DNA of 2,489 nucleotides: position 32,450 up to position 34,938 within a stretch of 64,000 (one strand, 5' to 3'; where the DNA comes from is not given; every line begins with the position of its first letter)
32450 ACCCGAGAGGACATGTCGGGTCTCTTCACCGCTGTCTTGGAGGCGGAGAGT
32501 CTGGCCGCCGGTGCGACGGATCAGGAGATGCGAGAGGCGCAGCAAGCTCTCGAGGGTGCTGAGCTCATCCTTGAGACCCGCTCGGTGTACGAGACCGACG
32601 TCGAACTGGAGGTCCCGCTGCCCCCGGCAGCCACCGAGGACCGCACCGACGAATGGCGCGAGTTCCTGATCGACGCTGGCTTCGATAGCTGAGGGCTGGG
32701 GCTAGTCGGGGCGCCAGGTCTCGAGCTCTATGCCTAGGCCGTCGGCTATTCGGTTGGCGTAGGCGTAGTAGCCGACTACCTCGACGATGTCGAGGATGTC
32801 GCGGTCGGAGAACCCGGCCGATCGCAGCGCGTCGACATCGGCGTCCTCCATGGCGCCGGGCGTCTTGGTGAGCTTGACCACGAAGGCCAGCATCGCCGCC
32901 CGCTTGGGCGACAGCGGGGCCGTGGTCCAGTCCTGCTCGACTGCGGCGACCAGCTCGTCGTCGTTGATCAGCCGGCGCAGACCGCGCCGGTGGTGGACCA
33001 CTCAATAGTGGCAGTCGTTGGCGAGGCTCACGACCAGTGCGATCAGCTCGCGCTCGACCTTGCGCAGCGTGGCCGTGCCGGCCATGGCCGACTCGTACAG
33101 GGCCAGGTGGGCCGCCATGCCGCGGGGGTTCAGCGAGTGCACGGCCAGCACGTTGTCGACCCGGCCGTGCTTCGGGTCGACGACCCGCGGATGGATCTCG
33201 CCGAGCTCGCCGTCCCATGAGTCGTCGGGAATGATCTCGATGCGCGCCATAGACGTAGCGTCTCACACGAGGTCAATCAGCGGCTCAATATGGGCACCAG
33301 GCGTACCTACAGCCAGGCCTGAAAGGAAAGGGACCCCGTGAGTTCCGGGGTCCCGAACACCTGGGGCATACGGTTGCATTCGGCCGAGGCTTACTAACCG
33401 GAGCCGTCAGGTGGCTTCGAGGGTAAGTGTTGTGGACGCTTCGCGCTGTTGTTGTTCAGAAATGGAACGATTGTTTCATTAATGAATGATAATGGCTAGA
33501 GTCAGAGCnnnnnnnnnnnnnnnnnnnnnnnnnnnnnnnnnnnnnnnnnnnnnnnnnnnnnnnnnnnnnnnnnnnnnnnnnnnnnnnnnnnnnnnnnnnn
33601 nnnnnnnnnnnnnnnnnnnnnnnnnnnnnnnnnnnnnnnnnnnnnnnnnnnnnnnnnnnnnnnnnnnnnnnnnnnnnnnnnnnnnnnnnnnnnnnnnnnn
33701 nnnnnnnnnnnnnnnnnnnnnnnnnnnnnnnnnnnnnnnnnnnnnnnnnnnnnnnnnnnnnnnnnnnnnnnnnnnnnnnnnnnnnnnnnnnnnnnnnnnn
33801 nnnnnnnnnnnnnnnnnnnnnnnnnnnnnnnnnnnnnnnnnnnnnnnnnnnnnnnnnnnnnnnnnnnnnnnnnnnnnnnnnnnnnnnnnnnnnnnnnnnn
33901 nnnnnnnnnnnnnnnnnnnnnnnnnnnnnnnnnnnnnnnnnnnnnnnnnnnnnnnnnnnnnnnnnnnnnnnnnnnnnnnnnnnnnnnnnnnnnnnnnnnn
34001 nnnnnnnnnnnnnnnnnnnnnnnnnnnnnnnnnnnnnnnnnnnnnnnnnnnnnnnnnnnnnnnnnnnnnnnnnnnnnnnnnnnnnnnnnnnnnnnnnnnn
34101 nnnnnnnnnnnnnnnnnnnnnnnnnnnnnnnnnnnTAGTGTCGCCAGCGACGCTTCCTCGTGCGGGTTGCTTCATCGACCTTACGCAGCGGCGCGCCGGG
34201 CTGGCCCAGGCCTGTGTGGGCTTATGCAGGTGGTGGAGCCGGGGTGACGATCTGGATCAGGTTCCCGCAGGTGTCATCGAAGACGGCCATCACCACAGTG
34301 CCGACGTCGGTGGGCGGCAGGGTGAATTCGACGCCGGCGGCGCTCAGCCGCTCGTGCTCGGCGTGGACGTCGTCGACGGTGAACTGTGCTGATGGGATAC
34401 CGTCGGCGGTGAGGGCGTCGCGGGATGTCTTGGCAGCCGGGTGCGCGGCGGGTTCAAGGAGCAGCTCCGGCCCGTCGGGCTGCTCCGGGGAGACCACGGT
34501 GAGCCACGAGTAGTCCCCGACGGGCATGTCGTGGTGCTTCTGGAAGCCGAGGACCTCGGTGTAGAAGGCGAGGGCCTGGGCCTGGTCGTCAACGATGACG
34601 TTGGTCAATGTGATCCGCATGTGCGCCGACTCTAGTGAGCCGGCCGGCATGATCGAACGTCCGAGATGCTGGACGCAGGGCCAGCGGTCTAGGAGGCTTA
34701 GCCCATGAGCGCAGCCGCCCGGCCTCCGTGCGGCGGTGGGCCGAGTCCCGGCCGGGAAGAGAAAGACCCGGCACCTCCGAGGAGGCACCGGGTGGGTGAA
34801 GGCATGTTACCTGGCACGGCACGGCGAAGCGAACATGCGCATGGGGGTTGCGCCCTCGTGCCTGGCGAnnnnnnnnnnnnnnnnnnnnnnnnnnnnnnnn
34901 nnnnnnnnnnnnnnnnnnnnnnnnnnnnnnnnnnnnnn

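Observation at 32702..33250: In-frame TGA replacing the second Cys of the AhpD-type CxxC motif, with an fdhF-like SECIS hairpin: candidate selenoprotein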

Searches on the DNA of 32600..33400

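Call 9: search_rna_families(source=window, start=32600, end=33400, threshold=evalue, max_evalue=10, show_alignments=3)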
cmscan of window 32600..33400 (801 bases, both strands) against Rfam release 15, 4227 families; matches with E-value up to 10: 7.
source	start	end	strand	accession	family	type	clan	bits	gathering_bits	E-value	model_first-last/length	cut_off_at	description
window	32860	32916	+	RF01750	ZMP-ZTP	Cis-reg; riboswitch;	-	16.2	39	4.7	1-86/86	no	ZMP/ZTP riboswitch aptamer (pfl RNA motif)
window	33330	33354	-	RF04269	mir-373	Gene; miRNA;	-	15.7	69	7.5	1-69/69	no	mir-373 microRNA precursor family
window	33047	33137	+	RF00603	SNORD23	Gene; snRNA; snoRNA; CD-box;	-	14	64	7.1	1-110/110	no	Small nucleolar RNA SNORD23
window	33055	33107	-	RF03018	RT-15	Gene; sRNA;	-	13.8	82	1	1-192/192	no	RT-15 RNA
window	32877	33016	+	RF01754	radC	Cis-reg;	-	13.2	40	5.6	1-149/149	no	radC RNA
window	32735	32888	+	RF00222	IRES_Bag1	Cis-reg; IRES;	-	12.4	37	1.9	1-370/370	no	Bag-1 internal ribosome entry site (IRES)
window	33107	33178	-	RF01294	snoU89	Gene; snRNA; snoRNA; HACA-box;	CL00082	10.5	44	1.5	81-211/270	no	Small nucleolar RNA U89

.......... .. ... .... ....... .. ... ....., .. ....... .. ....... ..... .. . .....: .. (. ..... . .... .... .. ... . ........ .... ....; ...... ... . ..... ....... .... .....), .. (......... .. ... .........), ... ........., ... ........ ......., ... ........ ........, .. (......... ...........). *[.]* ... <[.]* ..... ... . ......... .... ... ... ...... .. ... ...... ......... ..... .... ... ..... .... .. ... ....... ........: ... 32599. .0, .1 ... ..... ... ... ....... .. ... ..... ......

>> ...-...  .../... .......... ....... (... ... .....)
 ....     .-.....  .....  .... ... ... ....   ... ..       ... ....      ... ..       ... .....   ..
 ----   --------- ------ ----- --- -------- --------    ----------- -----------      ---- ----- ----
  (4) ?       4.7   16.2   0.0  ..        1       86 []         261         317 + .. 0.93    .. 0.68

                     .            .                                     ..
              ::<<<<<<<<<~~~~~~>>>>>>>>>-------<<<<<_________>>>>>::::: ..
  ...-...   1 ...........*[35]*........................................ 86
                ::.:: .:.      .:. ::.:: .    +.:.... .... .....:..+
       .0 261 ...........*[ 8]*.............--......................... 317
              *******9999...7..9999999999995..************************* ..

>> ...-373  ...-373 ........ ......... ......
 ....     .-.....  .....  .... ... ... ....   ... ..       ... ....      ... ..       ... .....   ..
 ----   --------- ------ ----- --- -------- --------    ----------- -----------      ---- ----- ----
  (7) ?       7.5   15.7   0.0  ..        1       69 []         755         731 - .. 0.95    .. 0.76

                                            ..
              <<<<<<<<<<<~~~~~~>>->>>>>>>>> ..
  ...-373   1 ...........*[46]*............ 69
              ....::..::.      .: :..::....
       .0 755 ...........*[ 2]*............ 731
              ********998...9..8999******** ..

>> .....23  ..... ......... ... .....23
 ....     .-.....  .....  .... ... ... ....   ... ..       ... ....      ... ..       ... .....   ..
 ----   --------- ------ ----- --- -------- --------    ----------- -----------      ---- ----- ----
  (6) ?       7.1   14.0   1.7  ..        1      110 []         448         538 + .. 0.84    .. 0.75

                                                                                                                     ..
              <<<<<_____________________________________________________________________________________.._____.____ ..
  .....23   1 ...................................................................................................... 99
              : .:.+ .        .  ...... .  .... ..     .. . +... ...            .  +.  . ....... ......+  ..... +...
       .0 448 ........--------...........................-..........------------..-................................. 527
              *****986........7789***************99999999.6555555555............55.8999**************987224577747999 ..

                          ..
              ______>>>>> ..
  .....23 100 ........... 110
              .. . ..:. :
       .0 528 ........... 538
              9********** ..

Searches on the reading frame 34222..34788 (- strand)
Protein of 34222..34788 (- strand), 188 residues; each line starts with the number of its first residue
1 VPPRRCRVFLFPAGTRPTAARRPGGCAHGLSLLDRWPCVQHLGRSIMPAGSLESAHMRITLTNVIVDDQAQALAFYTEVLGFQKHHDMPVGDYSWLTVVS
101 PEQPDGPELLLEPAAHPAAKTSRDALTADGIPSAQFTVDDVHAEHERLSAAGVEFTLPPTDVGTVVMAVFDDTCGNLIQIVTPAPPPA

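Call 62: search_protein_families(library=pfam, proteins=[window:34222-34788:-], max_evalue=0.001)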
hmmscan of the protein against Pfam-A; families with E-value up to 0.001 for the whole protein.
window:34222-34788:- (188 aa): 4 families
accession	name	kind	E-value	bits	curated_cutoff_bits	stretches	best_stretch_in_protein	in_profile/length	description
PF00903.31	Glyoxalase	-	5.3e-20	72.5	20.6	1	60-180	3-121/121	Glyoxalase/Bleomycin resistance protein/Dioxygenase superfamily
PF18029.7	Glyoxalase_6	-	0.00011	23.2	23.6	1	66-180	4-105/106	Glyoxalase-like domain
PF22677.2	Ble-like_N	-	0.00014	22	24.5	1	58-93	1-35/41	Bleomycin resistance protein-like N-terminal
PF13669.12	Glyoxalase_4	-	0.00099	19.8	27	0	64-157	5-95/109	Glyoxalase/Bleomycin resistance protein/Dioxygenase superfamily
